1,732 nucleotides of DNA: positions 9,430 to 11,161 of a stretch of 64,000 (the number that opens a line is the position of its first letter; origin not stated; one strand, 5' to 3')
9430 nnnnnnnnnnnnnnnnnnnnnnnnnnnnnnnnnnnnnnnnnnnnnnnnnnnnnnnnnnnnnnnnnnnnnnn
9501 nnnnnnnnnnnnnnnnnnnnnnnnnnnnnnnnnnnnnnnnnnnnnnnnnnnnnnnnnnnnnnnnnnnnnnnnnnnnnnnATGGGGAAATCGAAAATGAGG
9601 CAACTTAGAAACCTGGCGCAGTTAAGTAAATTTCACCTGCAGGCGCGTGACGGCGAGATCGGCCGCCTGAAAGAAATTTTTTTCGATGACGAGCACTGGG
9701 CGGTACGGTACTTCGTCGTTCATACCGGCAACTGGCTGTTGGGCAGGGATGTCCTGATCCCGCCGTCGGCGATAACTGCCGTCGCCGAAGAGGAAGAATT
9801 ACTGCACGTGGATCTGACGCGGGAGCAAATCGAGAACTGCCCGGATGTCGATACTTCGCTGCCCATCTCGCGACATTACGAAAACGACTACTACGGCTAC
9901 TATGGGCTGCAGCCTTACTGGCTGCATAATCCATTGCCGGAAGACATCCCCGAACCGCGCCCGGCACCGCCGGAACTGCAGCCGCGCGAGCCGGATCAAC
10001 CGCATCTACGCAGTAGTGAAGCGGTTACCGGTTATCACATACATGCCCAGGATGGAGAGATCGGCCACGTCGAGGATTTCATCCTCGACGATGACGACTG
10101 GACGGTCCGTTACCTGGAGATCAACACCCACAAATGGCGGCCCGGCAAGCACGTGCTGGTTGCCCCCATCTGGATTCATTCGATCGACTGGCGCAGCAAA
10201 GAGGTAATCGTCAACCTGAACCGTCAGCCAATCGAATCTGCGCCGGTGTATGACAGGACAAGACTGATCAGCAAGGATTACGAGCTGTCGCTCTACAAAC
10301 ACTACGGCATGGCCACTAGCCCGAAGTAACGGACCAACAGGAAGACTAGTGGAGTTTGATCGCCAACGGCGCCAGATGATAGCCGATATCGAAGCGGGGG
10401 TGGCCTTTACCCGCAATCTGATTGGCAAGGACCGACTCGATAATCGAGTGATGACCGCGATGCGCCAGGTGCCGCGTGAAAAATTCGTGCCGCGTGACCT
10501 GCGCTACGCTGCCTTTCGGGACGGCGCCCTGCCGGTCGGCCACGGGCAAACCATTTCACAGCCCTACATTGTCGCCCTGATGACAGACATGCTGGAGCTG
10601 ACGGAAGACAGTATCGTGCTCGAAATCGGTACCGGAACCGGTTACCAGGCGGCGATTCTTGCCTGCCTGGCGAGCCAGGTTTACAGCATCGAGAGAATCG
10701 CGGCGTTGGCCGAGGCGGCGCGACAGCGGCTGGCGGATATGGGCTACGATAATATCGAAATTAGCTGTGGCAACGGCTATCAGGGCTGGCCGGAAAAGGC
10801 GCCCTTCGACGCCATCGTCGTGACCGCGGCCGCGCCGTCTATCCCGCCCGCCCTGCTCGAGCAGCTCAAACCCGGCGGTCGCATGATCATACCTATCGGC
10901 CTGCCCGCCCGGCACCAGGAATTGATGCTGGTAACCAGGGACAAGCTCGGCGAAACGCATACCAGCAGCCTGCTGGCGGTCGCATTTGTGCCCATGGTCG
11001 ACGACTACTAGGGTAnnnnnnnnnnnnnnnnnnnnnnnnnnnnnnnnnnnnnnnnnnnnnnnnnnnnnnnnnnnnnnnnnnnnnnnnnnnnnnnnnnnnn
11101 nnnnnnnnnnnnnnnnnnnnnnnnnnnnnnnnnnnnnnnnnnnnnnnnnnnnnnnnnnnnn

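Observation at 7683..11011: FtsH-family protease in a non-canonical context, translationally coupled to a double PRC-barrel protein and followed by Pcm: a candidate protein damage-control module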

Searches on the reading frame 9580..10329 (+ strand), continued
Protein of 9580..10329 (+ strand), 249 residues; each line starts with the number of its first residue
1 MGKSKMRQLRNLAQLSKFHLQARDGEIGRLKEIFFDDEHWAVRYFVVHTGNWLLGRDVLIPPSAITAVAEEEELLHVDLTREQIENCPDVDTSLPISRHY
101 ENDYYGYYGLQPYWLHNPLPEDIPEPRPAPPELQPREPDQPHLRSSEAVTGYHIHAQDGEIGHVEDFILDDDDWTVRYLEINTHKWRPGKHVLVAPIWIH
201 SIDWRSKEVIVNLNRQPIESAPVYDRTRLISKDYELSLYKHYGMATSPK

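Call 44: fold_search(model_id=the predicted structure, library=pdb)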
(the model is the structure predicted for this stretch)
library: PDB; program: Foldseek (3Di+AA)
matches with E <= 10: 152; with E <= 0.001: 53
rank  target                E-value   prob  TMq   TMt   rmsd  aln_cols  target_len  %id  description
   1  8qzo_A                3.9e-09  1.00  0.47  0.66   9.4       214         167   12  Crystal structure of heterodimeric complex of CdpB1 and CdpB2 from A. fulgidus (released 2024-04-03)
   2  8qzo_B                5.6e-09  1.00  0.47  0.65   9.3       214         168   12  Crystal structure of heterodimeric complex of CdpB1 and CdpB2 from A. fulgidus (released 2024-04-03)
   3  8qzo_F                1.6e-08  1.00  0.49  0.75   4.2       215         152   10  Crystal structure of heterodimeric complex of CdpB1 and CdpB2 from A. fulgidus (released 2024-04-03)
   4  8qzo_D                2.4e-08  1.00  0.46  0.72   5.0       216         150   10  Crystal structure of heterodimeric complex of CdpB1 and CdpB2 from A. fulgidus (released 2024-04-03)
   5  9k3q_H                1.7e-05  1.00  0.37  0.35  20.5       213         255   20  Cryo-EM structure of the Rhodospirillum rubrum RC-LH1 complex (released 2024-12-04)
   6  8wdu_H                2.3e-05  1.00  0.34  0.33   1.9        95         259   23  Photosynthetic LH1-RC complex from the purple sulfur bacterium Allochromatium vinosum purified by sucrose density (released 2024-02-21)
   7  7xxf_H                2.8e-05  1.00  0.36  0.34   1.8        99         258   20  Structure of photosynthetic LH1-RC super-complex of Rhodopila globiformis (released 2022-11-16)
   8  1eys_H                3.0e-05  1.00  0.35  0.36   6.4       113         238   20  CRYSTAL STRUCTURE OF PHOTOSYNTHETIC REACTION CENTER FROM A THERMOPHILIC BACTERIUM, THERMOCHROMATIUM TEPIDUM (released 2000-12-13)
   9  5y5s_H                3.1e-05  1.00  0.35  0.34   1.8        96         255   21  Structure of photosynthetic LH1-RC super-complex at 1.9 angstrom resolution (released 2018-04-11)
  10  7c9r_H                3.1e-05  1.00  0.36  0.34   2.4       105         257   25  STRUCTURE OF PHOTOSYNTHETIC LH1-RC SUPER-COMPLEX OF THIORHODOVIBRIO STRAIN 970 (released 2020-10-07)
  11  8zk2_H                5.4e-05  1.00  0.35  0.35   2.2        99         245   22  Cryo-EM structure of photosynthetic LH1-RC core complex of Roseospirillum parvum (released 2025-01-22)
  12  8z82_H                5.7e-05  1.00  0.37  0.33   2.3       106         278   22  Photosynthetic LH1-RC-HiPIP complex from the purple bacterium Halorhodospira halophila (released 2025-01-29)
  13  9lts_H                7.8e-05  1.00  0.36  0.34   7.7       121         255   20  Cryo-EM structure of the Dinoroseobacter shibae RC-LH1 supercomplex (released 2025-10-01)
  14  9wqv_H                9.9e-05  1.00  0.36  0.34   2.0        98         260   24  Cryo-EM structure of LH1-RC from Rhodovulum sulfidophilum (released 2026-03-11)
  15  3g7f_H                1.1e-04  1.00  0.35  0.34   1.9        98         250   19  Crystal structure of Blastochloris viridis heterodimer mutant reaction center (released 2009-09-22)
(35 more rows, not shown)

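Call 51: search_protein_families(library=pfam, alignment_id=A2, max_evalue=0.00001)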
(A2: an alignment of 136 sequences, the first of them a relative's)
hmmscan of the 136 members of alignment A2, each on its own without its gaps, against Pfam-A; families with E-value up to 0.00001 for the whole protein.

A. member 1, L008:1177-1947:+ (257 aa): 0 families

B. families by the number of members that match (of 136 scanned): 114 families (the first 25 are shown)
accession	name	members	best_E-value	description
PF00999.27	Na_H_Exchanger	4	3.9e-62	Sodium/hydrogen exchanger, transmembrane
PF00004.35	AAA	3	9.7e-45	ATPase family associated with various cellular activities (AAA)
PF02463.25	SMC_N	3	3.9e-07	RecF/RecN/SMC N terminal domain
PF00128.31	Alpha-amylase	2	1.3e-88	Alpha amylase, catalytic domain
PF00248.27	Aldo_ket_red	2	7.7e-66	Aldo/keto reductase family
PF01434.24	Peptidase_M41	2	1.9e-65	Peptidase family M41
PF20554.3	DUF6766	2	2.4e-59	Domain of unknown function (DUF6766)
PF01699.29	Na_Ca_ex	2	2.4e-32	Sodium/calcium exchanger protein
PF00072.30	Response_reg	2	3.3e-24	Response regulator receiver domain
PF13591.12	MerR_2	2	1.8e-20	MerR HTH family regulatory protein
PF13304.12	AAA_21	2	2.7e-19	AAA domain, putative AbiEii toxin, Type IV TA system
PF00702.32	Hydrolase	2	1.3e-16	haloacid dehalogenase-like hydrolase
PF02915.23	Rubrerythrin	2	9.7e-16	Rubrerythrin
PF17862.7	AAA_lid_3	2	1.3e-14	AAA+ lid domain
PF06480.20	FtsH_ext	2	2.1e-13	FtsH Extracellular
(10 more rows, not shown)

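Call 59: find_encoding_contigs(protein=P0023, flank=6000, max_places=2)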
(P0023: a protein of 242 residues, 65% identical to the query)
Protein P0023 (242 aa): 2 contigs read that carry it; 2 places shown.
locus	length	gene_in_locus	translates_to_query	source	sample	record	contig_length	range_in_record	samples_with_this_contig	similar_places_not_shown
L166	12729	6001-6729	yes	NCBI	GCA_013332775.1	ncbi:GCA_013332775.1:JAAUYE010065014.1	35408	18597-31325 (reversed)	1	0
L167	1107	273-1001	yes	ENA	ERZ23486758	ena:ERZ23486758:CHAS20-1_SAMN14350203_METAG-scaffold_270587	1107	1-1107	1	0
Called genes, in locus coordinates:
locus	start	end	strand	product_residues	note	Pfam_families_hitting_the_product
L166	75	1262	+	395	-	PF00155:Aminotran_1_2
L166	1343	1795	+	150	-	-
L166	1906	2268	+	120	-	-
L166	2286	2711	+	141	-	-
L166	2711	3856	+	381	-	PF01244:Peptidase_M19, PF04909:Amidohydro_2 (weak)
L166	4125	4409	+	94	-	-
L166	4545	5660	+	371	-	PF02674:Colicin_V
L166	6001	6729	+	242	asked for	PF05239:PRC (faint)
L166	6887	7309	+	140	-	PF01951:Archease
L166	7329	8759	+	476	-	PF01139:RtcB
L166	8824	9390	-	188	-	PF02482:Ribosomal_S30AE, PF00313:CSD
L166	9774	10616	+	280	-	PF12974:Phosphonate-bd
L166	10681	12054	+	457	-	PF00672:HAMP, PF00512:HisKA, PF02518:HATPase_c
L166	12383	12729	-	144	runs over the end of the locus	PF05099:TerB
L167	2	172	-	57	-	?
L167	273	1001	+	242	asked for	PF05239:PRC (faint)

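Call 60: find_encoding_contigs(protein=P0020, flank=6000, max_places=2)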
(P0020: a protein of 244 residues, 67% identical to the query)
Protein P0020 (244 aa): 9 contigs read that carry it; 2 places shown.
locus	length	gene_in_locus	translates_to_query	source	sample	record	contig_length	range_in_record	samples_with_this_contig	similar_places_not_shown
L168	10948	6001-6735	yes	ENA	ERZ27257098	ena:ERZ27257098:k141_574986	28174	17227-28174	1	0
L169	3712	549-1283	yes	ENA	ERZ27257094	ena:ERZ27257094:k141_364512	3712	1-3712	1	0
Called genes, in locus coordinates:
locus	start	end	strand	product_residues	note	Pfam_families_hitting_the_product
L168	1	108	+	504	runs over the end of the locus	PF00083:Sugar_tr, PF07690:MFS_1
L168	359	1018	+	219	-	PF13505:OMP_b-brl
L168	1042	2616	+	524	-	PF00515:TPR_1 (faint), PF07719:TPR_2 (faint), PF07721:TPR_4 (faint), PF12895:ANAPC3 (faint), PF13176:TPR_7 (faint), PF13432:TPR_16, PF14559:TPR_19, PF13424:TPR_12 (weak), +9 more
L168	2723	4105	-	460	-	PF00691:OmpA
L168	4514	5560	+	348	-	PF00990:GGDEF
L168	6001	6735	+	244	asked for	PF05239:PRC (faint)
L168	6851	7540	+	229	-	PF22119:GST_C_8, PF14497:GST_C_3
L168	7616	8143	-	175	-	PF00582:Usp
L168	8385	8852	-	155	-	PF16155:PnbB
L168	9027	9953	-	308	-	PF02558:ApbA, PF08546:ApbA_C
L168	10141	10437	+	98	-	PF07238:PilZ (weak)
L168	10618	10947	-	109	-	?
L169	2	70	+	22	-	?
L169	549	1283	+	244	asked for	PF05239:PRC (faint)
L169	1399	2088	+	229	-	PF22119:GST_C_8, PF14497:GST_C_3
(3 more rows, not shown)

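Call 84: search_protein_representatives(alignment_id=A1)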
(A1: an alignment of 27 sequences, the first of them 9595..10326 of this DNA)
Query: 27 sequences, 244 profile positions. Proteins with E-value up to 0.001 (for the whole library): 10931; up to 1e-10: 6546; up to 1e-30: 2929. The best 150 are listed.
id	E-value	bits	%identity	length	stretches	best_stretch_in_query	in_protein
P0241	1.5e-122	423.7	-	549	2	4-240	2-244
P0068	9.1e-107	372.0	-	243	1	1-242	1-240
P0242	2.6e-100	350.9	-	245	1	2-242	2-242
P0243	2.7e-98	344.2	-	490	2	5-240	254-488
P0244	7.6e-96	336.2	-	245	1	1-241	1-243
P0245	1.5e-93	328.7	-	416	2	4-238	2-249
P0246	2.9e-92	324.5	-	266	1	1-240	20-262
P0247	1.8e-91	321.9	-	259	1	1-239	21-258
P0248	9.0e-91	319.6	-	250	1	4-242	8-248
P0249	9.7e-86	303.1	-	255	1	4-240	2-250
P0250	1.5e-85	302.5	-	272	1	3-239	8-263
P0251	1.3e-84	299.4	-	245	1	1-240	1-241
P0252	4.6e-83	294.4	-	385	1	5-239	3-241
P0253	1.1e-82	293.2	-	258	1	1-241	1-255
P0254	2.2e-82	292.1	-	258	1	4-240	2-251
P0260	9.6e-80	283.5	-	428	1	4-239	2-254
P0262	4.5e-79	281.3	-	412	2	6-239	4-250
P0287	7.6e-76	270.7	-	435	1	6-240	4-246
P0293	2.4e-75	269.1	-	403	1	1-243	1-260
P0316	5.8e-73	261.3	-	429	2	6-241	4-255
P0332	3.5e-72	258.8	-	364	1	8-240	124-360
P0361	1.1e-70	253.9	-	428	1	4-239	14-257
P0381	9.5e-70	250.8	-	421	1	4-225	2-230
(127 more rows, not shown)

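Call 85: search_protein_families(library=pfam, proteins=[P0252, P0260, P0287, P0293, P0361, P0381, P0262, P0245, P0316, P0332], max_evalue=0.001)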
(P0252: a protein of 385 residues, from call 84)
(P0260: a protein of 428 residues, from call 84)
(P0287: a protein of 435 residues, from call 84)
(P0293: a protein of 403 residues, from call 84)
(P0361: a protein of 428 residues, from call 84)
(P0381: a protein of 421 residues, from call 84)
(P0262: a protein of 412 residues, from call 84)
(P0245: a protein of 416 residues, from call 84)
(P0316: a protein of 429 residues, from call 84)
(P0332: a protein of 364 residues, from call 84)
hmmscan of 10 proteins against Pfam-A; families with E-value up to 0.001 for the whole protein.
P0252 (385 aa): 2 families
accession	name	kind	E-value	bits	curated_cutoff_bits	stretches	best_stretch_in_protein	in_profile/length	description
PF00571.33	CBS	-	5.3e-24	84.7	24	2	319-369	1-51/57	CBS domain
PF05239.21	PRC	-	2.9e-10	40.5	21.2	1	154-197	17-63/78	PRC-barrel domain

P0260 (428 aa): 2 families
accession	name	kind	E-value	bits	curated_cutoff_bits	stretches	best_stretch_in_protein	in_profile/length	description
PF00571.33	CBS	-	6e-27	94.2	24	2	292-340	4-52/57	CBS domain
PF05239.21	PRC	-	2.8e-09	37.3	21.2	1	157-205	7-56/78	PRC-barrel domain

P0287 (435 aa): 5 families
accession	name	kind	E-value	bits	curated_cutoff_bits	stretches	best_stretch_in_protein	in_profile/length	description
PF13646.12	HEAT_2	-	2e-15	57.3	27.7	1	302-382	1-82/88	HEAT repeats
PF05239.21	PRC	-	1.1e-10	41.8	21.2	1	5-58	6-59/78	PRC-barrel domain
PF03130.22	HEAT_PBS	-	7e-09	35.8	20.9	1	317-342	2-27/27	PBS lyase HEAT-like repeat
PF02985.28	HEAT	-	1.5e-08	34.5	23.5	0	333-359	2-28/31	HEAT repeat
PF13513.12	HEAT_EZ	-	2.3e-07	31.6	27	0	333-355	30-52/55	HEAT-like repeat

P0293 (403 aa): 1 family
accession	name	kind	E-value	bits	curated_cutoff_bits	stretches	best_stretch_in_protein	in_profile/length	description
PF05239.21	PRC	-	1.7e-10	41.2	21.2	1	7-74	6-73/78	PRC-barrel domain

P0361 (428 aa): 2 families
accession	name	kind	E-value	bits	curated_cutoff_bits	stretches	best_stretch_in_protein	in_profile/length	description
PF01161.25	PBP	-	4.4e-33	114.9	24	1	282-410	1-133/135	Phosphatidylethanolamine-binding protein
PF05239.21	PRC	-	8.3e-09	35.8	21.2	1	17-66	6-56/78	PRC-barrel domain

P0381 (421 aa): 2 families
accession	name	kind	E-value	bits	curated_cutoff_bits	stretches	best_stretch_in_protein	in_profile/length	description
PF05239.21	PRC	-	5e-09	36.5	21.2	1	157-217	18-77/78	PRC-barrel domain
PF11181.13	YflT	-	3.7e-08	34.2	26.2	1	261-328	2-69/99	Heat induced stress protein YflT domain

P0262 (412 aa): 1 family
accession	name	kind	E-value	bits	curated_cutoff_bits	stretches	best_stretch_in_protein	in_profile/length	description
PF05239.21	PRC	-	1.5e-21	76.6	21.2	3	288-350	6-67/78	PRC-barrel domain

P0245 (416 aa): 1 family
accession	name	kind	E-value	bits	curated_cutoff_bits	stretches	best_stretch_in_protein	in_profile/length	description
PF05239.21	PRC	-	6.1e-20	71.4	21.2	2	290-346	7-58/78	PRC-barrel domain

P0316 (429 aa): 1 family
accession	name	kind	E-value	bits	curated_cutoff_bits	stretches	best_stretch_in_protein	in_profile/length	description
PF05239.21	PRC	-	1.3e-29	102.4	21.2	3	155-225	6-76/78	PRC-barrel domain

P0332 (364 aa): 1 family
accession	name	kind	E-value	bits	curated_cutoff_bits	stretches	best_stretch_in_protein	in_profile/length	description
PF05239.21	PRC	-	9.9e-11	41.9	21.2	1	274-331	20-76/78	PRC-barrel domain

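Call 89: search_protein_families(library=padloc, proteins=[window:9595-10326:+], max_evalue=0.001)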
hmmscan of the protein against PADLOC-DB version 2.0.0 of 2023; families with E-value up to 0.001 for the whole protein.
window:9595-10326:+ (244 aa): 0 families

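Call 90: search_protein_families(library=pfam, proteins=[L064:9703-10809:+, L064:9199-9669:+, L023:7547-7879:+], max_evalue=0.001)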
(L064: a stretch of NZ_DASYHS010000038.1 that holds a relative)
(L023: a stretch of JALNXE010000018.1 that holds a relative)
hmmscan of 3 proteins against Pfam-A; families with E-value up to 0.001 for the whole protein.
L064:9703-10809:+ (368 aa): 0 families

L064:9199-9669:+ (156 aa): 0 families

L023:7547-7879:+ (111 aa): 0 families

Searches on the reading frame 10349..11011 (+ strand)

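Call 8: search_protein_families(library=pfam, proteins=[window:10349-11011:+])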
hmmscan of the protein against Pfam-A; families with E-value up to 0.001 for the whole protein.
window:10349-11011:+ (220 aa): 5 families
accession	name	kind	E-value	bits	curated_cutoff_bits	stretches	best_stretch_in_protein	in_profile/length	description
PF01135.25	PCMT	-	1e-63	215.3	20.3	1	30-218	17-207/210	Protein-L-isoaspartate(D-aspartate) O-methyltransferase (PCMT)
PF13649.12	Methyltransf_25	-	8.9e-08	33.2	27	1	90-166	1-78/97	Methyltransferase domain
PF13847.12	Methyltransf_31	-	1.5e-07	31.6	27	1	86-181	3-109/145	Methyltransferase domain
PF00398.26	RrnaAD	-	1.1e-06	28.4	24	1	78-145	22-87/263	Ribosomal RNA adenine dimethylase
PF08241.18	Methyltransf_11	-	2.2e-06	28.6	21.2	1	91-180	1-94/95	Methyltransferase domain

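Call 9: search_protein_families(library=ncbifam, proteins=[window:10349-11011:+])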
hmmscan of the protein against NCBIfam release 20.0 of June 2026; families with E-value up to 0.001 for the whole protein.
window:10349-11011:+ (220 aa): 14 families
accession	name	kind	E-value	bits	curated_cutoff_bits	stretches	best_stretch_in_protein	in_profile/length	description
NF001453.0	PRK00312.1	equivalog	9e-72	241.1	188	1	23-219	17-212/217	protein-L-isoaspartate(D-aspartate) O-methyltransferase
NF010549.0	PRK13942.1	equivalog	1.8e-66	223.7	282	1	30-219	21-210/215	protein-L-isoaspartate O-methyltransferase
TIGR00080.1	pimt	equivalog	1.9e-64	217.4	159.05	1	27-218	17-210/216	protein-L-isoaspartate O-methyltransferase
TIGR04188.1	methyltr_grsp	subfamily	9.8e-36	123.8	380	1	70-204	91-226/363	ATP-grasp peptide maturase system methyltransferase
TIGR04364.1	methyltran_FxLD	equivalog_domain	3.7e-34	118.4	320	1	31-216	20-212/394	methyltransferase, FxLD system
NF010550.0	PRK13943.1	equivalog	3.5e-29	102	359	1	28-188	17-185/322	protein-L-isoaspartate O-methyltransferase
TIGR02469.1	CbiT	equivalog_domain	2.1e-07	31.2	78.3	1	73-182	6-121/124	precorrin-6Y C5,15-methyltransferase (decarboxylating) subunit CbiT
NF005640.0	PRK07402.1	equivalog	2e-06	27.5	219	1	66-181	23-143/200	precorrin-6Y C5,15-methyltransferase subunit CbiT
NF043040.1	corrin_prot_MT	hypoth_equivalog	1.3e-05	24.8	180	1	86-159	41-117/216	corrinoid protein-associated methyltransferase CpaM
NF011529.0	PRK14968.1-3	equivalog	4.3e-05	23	162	1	77-166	25-110/198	putative methyltransferase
TIGR00755.1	ksgA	equivalog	7.2e-05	22.2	171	1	71-155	14-96/256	16S rRNA (adenine(1518)-N(6)/adenine(1519)-N(6))-dimethyltransferase RsmA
NF000337.1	erm_SHROVE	exception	0.00017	21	320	1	73-154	15-94/248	ErmE/ErmH/ErmO/ErmR family 23S rRNA (adenine(2058)-N(6))-methyltransferase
NF006138.0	PRK08287.1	equivalog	0.00019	21.3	210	1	74-182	19-130/189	decarboxylating cobalt-precorrin-6B (C(15))-methyltransferase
NF000499.2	Erm23S_rRNA_broad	equivalog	0.00029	20.3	212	1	74-130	11-67/244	23S ribosomal RNA methyltransferase Erm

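Call 89: search_protein_families(library=padloc, proteins=[window:10349-11008:+], max_evalue=0.001)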
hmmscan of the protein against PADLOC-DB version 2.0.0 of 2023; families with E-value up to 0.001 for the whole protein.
window:10349-11008:+ (220 aa): 1 family
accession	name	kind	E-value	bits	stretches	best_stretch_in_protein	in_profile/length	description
PDLC04134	mad2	-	9.1e-29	98.6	1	53-186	258-399/492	mads_2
